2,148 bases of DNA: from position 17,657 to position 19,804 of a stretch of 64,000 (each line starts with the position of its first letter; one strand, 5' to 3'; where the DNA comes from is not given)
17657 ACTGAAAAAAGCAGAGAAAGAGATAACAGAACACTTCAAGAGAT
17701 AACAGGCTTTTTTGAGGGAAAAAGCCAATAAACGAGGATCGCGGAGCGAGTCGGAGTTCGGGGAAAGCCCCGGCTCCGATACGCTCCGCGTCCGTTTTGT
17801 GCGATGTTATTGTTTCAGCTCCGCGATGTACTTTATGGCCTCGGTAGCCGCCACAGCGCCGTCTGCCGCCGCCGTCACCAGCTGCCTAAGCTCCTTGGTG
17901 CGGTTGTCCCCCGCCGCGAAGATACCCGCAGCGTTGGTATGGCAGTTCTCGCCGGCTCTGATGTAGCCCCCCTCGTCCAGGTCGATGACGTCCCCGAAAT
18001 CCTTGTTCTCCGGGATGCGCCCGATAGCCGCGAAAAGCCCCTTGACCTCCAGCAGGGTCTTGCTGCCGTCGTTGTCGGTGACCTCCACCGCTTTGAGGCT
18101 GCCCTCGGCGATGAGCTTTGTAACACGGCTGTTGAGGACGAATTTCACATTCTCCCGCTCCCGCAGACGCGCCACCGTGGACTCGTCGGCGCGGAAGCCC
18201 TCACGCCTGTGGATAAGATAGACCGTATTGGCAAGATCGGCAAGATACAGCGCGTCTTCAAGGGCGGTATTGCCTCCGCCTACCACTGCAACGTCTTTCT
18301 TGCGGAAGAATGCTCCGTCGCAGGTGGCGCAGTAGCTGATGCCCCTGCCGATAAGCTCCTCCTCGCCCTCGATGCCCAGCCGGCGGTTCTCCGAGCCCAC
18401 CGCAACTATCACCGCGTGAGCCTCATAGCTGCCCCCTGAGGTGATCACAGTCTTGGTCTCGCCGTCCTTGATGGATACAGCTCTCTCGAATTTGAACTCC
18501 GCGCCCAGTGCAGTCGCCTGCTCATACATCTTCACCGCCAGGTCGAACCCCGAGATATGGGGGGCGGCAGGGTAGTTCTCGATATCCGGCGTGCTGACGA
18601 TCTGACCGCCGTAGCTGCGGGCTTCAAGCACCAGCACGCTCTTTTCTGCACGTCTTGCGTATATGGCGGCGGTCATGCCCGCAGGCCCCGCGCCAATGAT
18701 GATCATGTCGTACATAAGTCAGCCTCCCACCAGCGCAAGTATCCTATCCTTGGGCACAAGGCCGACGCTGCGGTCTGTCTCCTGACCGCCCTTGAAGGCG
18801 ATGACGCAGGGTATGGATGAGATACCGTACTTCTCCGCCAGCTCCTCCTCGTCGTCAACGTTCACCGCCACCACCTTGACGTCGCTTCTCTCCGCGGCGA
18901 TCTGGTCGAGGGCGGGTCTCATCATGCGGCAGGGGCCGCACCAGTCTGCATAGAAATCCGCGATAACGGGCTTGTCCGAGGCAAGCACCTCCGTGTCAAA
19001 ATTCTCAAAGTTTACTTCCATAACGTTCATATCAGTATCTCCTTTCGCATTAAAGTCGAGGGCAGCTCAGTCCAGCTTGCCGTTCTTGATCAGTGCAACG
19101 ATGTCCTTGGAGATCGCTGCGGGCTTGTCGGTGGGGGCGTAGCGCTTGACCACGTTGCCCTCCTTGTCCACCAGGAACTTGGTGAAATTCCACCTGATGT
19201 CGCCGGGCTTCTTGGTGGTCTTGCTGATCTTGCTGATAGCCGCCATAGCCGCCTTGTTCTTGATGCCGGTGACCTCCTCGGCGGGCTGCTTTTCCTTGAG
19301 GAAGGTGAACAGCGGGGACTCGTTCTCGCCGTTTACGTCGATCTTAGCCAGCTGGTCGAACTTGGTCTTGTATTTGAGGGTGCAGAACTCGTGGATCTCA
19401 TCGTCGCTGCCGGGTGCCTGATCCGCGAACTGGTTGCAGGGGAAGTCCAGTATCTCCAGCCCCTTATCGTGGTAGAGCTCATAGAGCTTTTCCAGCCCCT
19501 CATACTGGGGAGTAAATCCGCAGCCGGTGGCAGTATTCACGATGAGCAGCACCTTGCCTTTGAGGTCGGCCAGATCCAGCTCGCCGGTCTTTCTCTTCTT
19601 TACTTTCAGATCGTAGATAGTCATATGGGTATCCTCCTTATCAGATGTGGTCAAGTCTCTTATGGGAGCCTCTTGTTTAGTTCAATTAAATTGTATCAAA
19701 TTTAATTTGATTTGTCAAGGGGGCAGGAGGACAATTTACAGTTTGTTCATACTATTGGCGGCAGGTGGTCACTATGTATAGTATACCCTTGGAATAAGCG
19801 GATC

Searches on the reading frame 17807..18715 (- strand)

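Call 72: search_protein_families(library=pfam, proteins=[window:17807-18715:-], max_evalue=0.00001)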
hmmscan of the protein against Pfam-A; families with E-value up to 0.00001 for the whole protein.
window:17807-18715:- (302 aa): 9 families
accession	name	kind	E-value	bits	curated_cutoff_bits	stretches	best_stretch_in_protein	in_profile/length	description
PF07992.20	Pyr_redox_2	-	1.5e-49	169.5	26.1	1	2-286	1-291/291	Pyridine nucleotide-disulphide oxidoreductase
PF13738.12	Pyr_redox_3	-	6.4e-24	85.2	30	1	83-269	109-305/305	Pyridine nucleotide-disulphide oxidoreductase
PF00070.33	Pyr_redox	-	5.4e-16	59.3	22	1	142-213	2-80/82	Pyridine nucleotide-disulphide oxidoreductase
PF01266.30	DAO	-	1.2e-12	48.5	27.9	0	48-112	140-208/353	FAD dependent oxidoreductase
PF03486.20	HI0933_like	-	1.1e-08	35.3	50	1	3-35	2-34/244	HI0933-like protein Rossmann domain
PF12831.13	FAD_oxidored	-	2.4e-08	34.2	27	1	3-49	1-51/416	FAD dependent oxidoreductase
PF13450.12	NAD_binding_8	-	1e-07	32.6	21.9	1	6-42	1-38/68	NAD(P)-binding Rossmann-like domain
PF00890.30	FAD_binding_2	-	1.3e-07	31.6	20.4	1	3-39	1-38/414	FAD binding domain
PF01946.23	Thi4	-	3.1e-06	27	26.2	0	3-37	19-55/235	Thi4 family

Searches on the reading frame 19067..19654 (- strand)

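Call 72: search_protein_families(library=pfam, proteins=[window:19067-19654:-], max_evalue=0.00001)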
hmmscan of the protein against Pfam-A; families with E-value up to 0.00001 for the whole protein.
window:19067-19654:- (195 aa): 1 family
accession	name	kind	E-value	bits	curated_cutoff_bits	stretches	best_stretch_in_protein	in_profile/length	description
PF00255.25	GSHPx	-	1.7e-37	127.7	27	1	13-120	1-108/108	Glutathione peroxidase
